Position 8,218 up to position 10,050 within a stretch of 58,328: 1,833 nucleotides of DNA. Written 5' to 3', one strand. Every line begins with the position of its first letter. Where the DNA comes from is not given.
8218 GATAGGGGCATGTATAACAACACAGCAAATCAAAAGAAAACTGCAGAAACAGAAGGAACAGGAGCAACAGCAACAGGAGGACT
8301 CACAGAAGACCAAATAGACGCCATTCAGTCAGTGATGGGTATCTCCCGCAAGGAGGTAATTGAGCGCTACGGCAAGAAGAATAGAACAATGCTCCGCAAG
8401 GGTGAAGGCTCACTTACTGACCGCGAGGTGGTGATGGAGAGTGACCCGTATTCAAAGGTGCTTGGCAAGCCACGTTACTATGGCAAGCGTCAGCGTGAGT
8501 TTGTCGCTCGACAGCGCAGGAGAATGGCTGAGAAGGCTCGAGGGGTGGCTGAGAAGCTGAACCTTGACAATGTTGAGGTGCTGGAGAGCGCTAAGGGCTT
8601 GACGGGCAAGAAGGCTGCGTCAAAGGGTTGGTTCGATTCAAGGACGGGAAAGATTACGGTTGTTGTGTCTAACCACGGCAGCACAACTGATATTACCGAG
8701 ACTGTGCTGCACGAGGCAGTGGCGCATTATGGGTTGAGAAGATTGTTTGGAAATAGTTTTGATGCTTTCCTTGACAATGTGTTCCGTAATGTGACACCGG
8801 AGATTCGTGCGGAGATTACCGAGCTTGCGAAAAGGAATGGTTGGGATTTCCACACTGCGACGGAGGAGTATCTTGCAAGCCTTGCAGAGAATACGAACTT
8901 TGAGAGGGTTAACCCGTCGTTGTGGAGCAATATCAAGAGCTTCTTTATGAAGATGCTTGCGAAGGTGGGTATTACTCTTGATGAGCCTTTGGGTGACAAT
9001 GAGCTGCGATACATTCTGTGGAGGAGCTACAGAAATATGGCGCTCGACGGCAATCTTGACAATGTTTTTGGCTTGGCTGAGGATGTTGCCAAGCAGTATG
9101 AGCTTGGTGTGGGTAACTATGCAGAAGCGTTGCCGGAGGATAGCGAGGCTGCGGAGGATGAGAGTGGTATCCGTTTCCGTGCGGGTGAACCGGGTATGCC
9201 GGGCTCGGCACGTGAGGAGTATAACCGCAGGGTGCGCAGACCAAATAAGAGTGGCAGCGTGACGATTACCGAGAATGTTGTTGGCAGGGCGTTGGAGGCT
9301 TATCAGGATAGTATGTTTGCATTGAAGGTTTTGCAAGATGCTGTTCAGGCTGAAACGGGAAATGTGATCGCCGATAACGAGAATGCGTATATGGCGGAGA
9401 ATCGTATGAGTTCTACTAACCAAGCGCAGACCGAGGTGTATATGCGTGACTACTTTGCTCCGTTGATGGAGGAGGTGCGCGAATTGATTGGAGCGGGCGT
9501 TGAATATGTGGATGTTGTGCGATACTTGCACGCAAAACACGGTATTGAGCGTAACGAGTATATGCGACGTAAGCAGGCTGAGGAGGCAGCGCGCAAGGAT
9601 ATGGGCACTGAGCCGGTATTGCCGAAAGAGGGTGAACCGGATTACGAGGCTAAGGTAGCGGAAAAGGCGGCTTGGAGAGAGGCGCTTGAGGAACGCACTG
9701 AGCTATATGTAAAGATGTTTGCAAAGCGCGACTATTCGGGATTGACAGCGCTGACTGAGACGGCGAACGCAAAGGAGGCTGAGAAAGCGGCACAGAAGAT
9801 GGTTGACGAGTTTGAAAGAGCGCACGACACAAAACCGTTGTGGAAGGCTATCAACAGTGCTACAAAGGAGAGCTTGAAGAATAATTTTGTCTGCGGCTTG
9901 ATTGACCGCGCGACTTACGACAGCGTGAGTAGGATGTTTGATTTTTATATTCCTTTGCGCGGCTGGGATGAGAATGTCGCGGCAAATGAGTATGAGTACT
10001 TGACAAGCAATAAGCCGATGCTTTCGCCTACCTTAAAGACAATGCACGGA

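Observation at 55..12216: Giant (>=4053 aa) modular ORF fusing DNA MTase, SNF2-like helicase, two zincin-like motifs and a hydrophobic C-terminus, directly upstream of the portal gene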

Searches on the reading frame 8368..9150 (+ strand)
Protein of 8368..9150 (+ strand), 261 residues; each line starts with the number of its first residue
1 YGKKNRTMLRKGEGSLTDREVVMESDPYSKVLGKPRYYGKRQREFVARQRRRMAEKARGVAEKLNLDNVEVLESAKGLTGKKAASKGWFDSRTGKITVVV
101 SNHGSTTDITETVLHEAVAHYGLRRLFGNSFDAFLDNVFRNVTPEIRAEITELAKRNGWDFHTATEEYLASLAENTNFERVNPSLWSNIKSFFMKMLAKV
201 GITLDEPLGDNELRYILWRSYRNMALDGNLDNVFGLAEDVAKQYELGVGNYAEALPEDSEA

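Call 74: search_solved_structures(query=A3, max_evalue=10)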
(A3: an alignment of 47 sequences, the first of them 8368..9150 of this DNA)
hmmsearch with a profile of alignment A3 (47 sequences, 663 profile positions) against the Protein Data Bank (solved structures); distinct sequences matched with E-value up to 10: 2.
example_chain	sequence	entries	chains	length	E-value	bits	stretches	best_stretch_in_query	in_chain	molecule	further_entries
6uxv_C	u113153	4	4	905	0.61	12.4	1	126-257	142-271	SWI/SNF chromatin-remodeling complex subunit SNF5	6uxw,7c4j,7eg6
7egm_C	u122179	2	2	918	0.62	12.4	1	126-257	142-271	SWI/SNF chromatin-remodeling complex subunit SNF5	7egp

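Call 81: predict_structure(alignment_id=A3)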
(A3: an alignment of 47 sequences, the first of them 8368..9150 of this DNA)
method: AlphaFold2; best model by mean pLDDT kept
length: 261 residues; sequences in the alignment: 47
mean_pLDDT: 78.2   pTM: 0.66
mean pLDDT of the five models: 78.2, 75.8, 74.1, 72.2, 69.2
residues with pLDDT >= 90: 83; 70-90: 93; 50-70: 67; < 50: 18
segments of 3 or more residues with pLDDT < 50: 1-5, 250-261
pLDDT, mean of each block of 10 residues (from residue 1): 55 86 89 92 95 89 85 94 93 94 90 82 83 87 91 90 88 67 63 62 61 68 64 65 66 38 38
secondary structure, 60 per line:
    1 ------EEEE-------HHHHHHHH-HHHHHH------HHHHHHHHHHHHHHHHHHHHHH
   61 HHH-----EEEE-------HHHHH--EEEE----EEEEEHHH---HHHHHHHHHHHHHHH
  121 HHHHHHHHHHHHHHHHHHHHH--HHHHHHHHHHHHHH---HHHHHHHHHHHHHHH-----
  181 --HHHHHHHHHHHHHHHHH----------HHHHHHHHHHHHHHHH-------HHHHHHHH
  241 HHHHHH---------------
elements in order: E7-10 H18-25 H27-32 H39-63 E69-72 H80-84 E87-90 E95-99 H106-141 H144-157 H161-175 H183-199 H210-225 H233-246

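Call 83: fold_search(model_id=the predicted structure, library=pdb)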
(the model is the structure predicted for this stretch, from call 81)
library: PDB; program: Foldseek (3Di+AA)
matches with E <= 10: 58; with E <= 0.001: 0
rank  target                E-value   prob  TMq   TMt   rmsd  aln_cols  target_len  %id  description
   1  6j3g_A                1.9e-01  0.08  0.14  0.13  16.5       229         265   11  Crystal structure of an apo form of the glutathione S-transferase, CsGST83044, of Ceriporiopsis subvermispora (released 2019-05-15)
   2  6j3g_B                2.8e-01  0.07  0.14  0.14  16.4       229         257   13  Crystal structure of an apo form of the glutathione S-transferase, CsGST83044, of Ceriporiopsis subvermispora (released 2019-05-15)
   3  6j3h_D                3.3e-01  0.08  0.14  0.14  16.5       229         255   14  Crystal structure of the glutathione S-transferase, CsGST83044, of Ceriporiopsis subvermispora in complex with glutath (released 2019-05-15)
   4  6j3h_A                3.5e-01  0.08  0.14  0.14  16.6       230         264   13  Crystal structure of the glutathione S-transferase, CsGST83044, of Ceriporiopsis subvermispora in complex with glutath (released 2019-05-15)
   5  6j3e_A                3.5e-01  0.05  0.12  0.13  17.9       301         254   11  Crystal structure of an apo form of the glutathione S-transferase, CsGST63524, of Ceriporiopsis subvermispora (released 2019-02-27)
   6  6j3h_B                5.0e-01  0.10  0.17  0.17  15.6       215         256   18  Crystal structure of the glutathione S-transferase, CsGST83044, of Ceriporiopsis subvermispora in complex with glutath (released 2019-05-15)
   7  6j3h_C                7.9e-01  0.06  0.14  0.14  16.5       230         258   13  Crystal structure of the glutathione S-transferase, CsGST83044, of Ceriporiopsis subvermispora in complex with glutath (released 2019-05-15)
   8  1cja_A                8.8e-01  0.06  0.14  0.12  17.4       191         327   10  ACTIN-FRAGMIN KINASE, CATALYTIC DOMAIN FROM PHYSARUM POLYCEPHALUM (released 1999-06-18)
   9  9div_B                1.2e+00  0.07  0.11  0.16  17.1       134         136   14  The crystal structure of de novo designed ChuA binding protein C8 (released 2025-05-21)
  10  8xye_B                1.8e+00  0.07  0.20  0.11  19.7       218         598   15  Crystal structure of SARS-CoV-2 BA.4 RBD and human ACE2 (released 2025-01-22)
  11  4lmw                  1.9e+00  0.03  0.13  0.14  17.3       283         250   11  Crystal structure of glutathione transferase GSTFuA3 from Phanerochaete chrysosporium (released 2014-05-28)
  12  9div_C                2.2e+00  0.04  0.10  0.15  16.3       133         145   15  The crystal structure of de novo designed ChuA binding protein C8 (released 2025-05-21)
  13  9div_A                2.5e+00  0.04  0.10  0.16  16.3       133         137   15  The crystal structure of de novo designed ChuA binding protein C8 (released 2025-05-21)
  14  1vz0_F                2.6e+00  0.02  0.15  0.16  15.8       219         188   15  Chromosome segregation protein Spo0J from Thermus thermophilus (released 2004-07-19)
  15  4ddq_B                2.8e+00  0.02  0.10  0.07  18.7       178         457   16  Structural plasticity of the Bacillus subtilis GyrA homodimer (released 2013-02-13)
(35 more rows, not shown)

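Call 85: search_protein_families(library=pfam, alignment_id=A3, max_evalue=0.01)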
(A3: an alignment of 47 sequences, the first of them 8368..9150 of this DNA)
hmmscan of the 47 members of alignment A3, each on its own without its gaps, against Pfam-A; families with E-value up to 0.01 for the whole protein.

A. member 1, window:8368-9150:+ (261 aa): 0 families

B. families by the number of members that match (of 47 scanned): 11 families
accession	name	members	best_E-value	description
PF18819.6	MuF_C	13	4e-19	Phage MuF-C-terminal domain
PF18798.6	LPD3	4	5e-10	Large polyvalent protein-associated domain 3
PF18809.6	PBECR1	2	3.3e-17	phage-Barnase-EndoU-ColicinE5/D-RelE like nuclease1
PF18812.6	PBECR3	2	9.8e-11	phage-Barnase-EndoU-ColicinE5/D-RelE like nuclease3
PF18810.6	PBECR2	2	1.9e-07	phage-Barnase-EndoU-ColicinE5/D-RelE like nuclease2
PF18760.7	ART-PolyVal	1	1.9e-13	ADP-Ribosyltransferase in polyvalent proteins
PF18823.6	InPase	1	7.2e-11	Inorganic Pyrophosphatase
PF24627.1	PUMA_CC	1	0.00016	PUMA coiled-coil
PF04083.22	Abhydro_lipase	1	0.0034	Partial alpha/beta-hydrolase lipase region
PF10263.15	SprT-like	1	0.0072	SprT-like family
PF04760.21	IF2_N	1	0.0077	Translation initiation factor IF-2, N-terminal region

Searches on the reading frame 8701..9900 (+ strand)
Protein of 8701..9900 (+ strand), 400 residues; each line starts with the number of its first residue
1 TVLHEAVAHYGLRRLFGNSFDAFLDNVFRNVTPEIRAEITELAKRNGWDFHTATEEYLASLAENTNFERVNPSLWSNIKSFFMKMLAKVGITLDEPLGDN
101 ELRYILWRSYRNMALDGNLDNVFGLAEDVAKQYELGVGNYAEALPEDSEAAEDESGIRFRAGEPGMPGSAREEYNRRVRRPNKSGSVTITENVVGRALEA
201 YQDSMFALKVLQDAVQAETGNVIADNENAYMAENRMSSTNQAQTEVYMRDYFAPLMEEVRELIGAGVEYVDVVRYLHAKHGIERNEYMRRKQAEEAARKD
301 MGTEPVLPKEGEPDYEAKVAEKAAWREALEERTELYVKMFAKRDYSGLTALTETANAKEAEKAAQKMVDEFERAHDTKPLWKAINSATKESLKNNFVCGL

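Call 12: search_protein_families(library=pfam, proteins=[window:8701-9900:+], max_evalue=1)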
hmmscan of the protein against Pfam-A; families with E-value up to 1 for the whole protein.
window:8701-9900:+ (400 aa): 2 families
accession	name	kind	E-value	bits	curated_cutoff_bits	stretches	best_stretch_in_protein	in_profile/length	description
PF19445.4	eIF3h_C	-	0.022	14.9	28.6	1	245-310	80-143/197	C-terminal region of eIF3h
PF08448.16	PAS_4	-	0.2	12.3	23.1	0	94-132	70-108/110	PAS fold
